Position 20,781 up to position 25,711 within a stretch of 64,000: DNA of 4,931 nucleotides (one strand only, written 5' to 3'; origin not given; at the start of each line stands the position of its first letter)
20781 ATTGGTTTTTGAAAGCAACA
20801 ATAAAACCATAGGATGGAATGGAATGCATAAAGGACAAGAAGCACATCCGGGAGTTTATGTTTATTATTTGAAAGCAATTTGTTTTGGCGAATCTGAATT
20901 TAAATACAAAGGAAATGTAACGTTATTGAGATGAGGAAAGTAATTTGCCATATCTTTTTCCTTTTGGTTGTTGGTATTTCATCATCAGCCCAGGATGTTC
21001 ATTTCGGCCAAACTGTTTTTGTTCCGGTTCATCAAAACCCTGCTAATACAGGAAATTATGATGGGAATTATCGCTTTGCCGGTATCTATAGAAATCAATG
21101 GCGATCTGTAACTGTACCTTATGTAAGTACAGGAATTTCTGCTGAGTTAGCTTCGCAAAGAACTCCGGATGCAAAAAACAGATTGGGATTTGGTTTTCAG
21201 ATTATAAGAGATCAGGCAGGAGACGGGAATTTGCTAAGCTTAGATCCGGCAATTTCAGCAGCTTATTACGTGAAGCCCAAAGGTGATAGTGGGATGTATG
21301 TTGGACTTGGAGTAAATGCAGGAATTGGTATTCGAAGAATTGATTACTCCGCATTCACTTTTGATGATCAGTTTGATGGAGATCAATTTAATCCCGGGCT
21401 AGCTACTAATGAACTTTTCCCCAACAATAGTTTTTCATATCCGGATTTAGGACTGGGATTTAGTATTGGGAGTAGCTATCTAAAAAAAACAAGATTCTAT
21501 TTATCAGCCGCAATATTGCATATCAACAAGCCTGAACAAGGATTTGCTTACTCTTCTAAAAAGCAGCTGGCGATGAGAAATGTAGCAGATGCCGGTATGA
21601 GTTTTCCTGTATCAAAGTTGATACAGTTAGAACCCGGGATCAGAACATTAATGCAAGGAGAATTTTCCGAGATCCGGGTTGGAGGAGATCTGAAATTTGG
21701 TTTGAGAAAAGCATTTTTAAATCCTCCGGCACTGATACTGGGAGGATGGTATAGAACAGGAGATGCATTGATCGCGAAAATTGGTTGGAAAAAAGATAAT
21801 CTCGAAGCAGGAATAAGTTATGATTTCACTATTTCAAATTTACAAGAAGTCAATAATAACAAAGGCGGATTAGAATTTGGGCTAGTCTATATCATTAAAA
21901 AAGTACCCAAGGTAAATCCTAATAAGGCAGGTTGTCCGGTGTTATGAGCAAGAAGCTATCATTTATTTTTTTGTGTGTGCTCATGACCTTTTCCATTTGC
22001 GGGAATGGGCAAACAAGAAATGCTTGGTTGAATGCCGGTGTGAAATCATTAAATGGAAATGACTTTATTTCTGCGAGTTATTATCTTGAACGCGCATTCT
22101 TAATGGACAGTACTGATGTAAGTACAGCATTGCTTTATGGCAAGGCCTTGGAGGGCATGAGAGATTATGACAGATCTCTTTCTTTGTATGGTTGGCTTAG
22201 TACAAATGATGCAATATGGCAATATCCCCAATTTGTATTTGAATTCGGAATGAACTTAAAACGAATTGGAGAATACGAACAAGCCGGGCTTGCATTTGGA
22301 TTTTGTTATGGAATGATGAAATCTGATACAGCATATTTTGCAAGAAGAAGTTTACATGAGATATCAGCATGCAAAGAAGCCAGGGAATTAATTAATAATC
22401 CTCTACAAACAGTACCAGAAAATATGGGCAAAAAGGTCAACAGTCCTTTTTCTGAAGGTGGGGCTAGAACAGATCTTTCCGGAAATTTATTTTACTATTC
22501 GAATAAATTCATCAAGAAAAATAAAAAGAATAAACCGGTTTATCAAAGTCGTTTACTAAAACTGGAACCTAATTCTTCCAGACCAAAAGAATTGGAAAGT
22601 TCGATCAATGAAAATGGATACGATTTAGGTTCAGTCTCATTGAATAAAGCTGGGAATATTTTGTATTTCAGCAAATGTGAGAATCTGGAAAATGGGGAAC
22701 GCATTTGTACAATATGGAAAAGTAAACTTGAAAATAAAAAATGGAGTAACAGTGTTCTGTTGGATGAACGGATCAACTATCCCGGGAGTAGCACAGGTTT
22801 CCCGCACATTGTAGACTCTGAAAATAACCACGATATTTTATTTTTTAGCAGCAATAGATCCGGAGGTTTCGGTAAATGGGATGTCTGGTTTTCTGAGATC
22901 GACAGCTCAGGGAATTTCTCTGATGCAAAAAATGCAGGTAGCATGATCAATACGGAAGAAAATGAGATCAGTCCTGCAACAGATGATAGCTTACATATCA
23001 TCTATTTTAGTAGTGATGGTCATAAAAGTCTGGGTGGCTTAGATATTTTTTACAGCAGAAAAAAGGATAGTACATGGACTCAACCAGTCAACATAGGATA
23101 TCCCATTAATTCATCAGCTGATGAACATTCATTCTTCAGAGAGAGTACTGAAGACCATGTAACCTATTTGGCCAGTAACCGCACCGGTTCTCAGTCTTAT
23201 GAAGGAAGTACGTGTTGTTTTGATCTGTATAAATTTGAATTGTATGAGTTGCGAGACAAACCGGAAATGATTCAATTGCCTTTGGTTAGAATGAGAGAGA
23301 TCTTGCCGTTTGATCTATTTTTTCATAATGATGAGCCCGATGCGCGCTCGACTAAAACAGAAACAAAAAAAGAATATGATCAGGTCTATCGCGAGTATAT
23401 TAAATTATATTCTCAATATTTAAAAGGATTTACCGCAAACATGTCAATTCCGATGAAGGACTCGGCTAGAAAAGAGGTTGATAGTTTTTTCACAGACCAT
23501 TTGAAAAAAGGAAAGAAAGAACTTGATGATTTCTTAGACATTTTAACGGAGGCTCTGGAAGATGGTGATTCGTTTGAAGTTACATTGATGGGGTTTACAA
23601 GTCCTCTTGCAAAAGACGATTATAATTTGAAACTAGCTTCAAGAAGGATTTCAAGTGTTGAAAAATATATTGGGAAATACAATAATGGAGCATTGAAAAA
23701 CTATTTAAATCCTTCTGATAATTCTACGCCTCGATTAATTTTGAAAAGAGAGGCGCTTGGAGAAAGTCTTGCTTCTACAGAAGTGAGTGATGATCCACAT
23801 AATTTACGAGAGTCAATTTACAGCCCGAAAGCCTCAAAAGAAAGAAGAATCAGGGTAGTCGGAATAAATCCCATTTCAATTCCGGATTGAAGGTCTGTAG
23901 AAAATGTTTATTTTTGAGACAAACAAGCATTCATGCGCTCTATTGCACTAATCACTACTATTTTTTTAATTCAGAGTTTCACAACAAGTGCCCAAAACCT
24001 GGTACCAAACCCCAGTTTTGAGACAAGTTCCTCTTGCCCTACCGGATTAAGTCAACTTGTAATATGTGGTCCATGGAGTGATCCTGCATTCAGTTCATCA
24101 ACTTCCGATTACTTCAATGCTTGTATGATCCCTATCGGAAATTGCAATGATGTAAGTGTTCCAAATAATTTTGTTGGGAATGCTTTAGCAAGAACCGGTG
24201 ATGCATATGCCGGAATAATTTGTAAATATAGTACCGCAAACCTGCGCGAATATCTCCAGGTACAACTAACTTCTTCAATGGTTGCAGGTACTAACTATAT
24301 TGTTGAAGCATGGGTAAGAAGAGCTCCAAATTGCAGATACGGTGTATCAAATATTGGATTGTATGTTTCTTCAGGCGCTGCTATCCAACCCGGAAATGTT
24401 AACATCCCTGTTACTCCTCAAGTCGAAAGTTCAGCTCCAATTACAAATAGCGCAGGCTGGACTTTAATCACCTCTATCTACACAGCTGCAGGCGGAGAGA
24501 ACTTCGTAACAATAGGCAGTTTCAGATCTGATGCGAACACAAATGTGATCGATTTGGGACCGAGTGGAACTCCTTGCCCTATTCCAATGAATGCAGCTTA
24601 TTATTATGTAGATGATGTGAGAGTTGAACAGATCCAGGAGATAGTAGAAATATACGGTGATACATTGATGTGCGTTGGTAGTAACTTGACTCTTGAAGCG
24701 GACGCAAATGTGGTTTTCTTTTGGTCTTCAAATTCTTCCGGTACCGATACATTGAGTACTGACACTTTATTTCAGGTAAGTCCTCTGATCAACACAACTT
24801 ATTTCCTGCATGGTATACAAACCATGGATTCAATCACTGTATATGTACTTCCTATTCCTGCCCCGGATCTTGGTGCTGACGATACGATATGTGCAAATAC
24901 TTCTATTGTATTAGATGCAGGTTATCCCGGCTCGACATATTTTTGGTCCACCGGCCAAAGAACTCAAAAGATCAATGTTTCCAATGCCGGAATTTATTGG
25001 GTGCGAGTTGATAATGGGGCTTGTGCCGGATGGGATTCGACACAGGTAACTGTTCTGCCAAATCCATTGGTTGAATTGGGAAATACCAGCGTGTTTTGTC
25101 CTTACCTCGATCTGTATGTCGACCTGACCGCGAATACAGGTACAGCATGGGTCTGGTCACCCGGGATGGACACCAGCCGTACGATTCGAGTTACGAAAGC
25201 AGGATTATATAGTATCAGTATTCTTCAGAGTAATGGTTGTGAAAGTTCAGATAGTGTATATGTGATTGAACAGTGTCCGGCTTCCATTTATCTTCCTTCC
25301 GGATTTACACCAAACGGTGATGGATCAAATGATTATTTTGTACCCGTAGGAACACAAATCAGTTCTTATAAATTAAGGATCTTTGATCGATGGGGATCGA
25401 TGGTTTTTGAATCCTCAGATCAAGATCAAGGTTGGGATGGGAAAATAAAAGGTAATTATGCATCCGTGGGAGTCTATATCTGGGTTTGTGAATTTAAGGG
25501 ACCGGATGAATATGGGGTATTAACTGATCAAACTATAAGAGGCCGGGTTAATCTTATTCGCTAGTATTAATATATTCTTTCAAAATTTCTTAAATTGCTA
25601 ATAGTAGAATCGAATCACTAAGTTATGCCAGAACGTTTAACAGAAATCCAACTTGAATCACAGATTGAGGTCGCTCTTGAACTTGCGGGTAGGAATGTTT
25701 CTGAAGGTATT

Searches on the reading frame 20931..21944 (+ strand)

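Call 76: search_protein_families(library=pfam, proteins=[window:20931-21944:+], max_evalue=0.00001)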
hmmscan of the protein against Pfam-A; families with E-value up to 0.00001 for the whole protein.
window:20931-21944:+ (338 aa): 1 family
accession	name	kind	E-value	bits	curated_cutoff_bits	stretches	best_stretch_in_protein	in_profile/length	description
PF11751.14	PorP_SprF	-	4e-32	112.3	22.3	1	18-319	2-272/273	Type IX secretion system membrane protein PorP/SprF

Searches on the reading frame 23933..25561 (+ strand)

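Call 76: search_protein_families(library=pfam, proteins=[window:23933-25561:+], max_evalue=0.00001)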
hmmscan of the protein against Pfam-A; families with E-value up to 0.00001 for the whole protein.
window:23933-25561:+ (543 aa): 1 family
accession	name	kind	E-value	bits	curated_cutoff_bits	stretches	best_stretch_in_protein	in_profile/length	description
PF13585.12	CHU_C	-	2.9e-16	59.8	27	1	454-522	3-73/86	CHU_C Type IX secretion signal domain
